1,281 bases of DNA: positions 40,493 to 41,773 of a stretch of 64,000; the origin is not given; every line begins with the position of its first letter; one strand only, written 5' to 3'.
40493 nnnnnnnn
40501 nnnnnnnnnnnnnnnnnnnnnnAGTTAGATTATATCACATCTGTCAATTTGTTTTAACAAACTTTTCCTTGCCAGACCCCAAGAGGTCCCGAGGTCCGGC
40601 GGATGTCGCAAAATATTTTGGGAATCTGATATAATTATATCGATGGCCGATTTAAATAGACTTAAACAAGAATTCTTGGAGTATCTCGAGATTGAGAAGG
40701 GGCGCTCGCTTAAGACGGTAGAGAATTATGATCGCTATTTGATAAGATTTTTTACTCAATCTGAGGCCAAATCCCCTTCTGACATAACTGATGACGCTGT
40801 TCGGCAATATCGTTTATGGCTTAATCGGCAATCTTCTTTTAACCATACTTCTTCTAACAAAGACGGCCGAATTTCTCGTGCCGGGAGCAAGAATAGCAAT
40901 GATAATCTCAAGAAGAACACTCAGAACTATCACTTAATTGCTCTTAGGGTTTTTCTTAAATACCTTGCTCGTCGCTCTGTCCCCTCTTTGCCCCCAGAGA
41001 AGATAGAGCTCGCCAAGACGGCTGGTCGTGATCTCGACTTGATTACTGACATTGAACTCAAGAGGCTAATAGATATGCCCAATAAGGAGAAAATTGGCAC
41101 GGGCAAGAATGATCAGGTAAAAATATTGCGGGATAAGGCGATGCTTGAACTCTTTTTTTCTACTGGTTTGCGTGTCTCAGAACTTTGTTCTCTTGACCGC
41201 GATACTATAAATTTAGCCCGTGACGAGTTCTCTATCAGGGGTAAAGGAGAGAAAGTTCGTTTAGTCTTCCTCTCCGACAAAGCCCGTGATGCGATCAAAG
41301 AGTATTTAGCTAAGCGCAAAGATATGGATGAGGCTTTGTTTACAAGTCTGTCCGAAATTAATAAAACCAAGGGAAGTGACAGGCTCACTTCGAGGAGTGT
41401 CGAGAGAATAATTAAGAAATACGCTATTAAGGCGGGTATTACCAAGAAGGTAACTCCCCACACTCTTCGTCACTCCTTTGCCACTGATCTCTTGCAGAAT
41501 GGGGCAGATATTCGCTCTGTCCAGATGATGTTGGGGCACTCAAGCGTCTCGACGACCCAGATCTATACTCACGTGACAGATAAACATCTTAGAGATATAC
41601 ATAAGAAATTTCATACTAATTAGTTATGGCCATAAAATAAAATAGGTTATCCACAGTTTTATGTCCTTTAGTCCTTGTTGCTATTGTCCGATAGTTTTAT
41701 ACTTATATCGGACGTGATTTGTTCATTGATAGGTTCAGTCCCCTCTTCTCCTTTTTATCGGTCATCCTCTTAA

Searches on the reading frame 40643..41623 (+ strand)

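Call 65: search_protein_families(library=phrogs, proteins=[window:40643-41623:+], max_evalue=0.01)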
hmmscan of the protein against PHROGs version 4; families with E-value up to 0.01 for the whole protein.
window:40643-41623:+ (326 aa): 8 families
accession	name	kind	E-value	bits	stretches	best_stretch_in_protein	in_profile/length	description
phrog_1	-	integration and excision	8.4e-52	178.2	1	8-323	170-447/611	integrase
phrog_216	-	integration and excision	3e-47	162.2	1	121-325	43-238/301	integrase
phrog_7685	-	integration and excision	3.1e-13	50.8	1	206-322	129-234/240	integrase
phrog_7269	-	integration and excision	7.2e-11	42.9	1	253-318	13-76/89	integrase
phrog_23271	-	unknown function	2.9e-08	34.6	1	268-313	7-52/67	-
phrog_5127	-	integration and excision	1.6e-05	25.5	1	7-301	122-323/355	integrase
phrog_35951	-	unknown function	0.00011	23.5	1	261-321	12-72/97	-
phrog_34557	-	integration and excision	0.00031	21.5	1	267-314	122-169/183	integrase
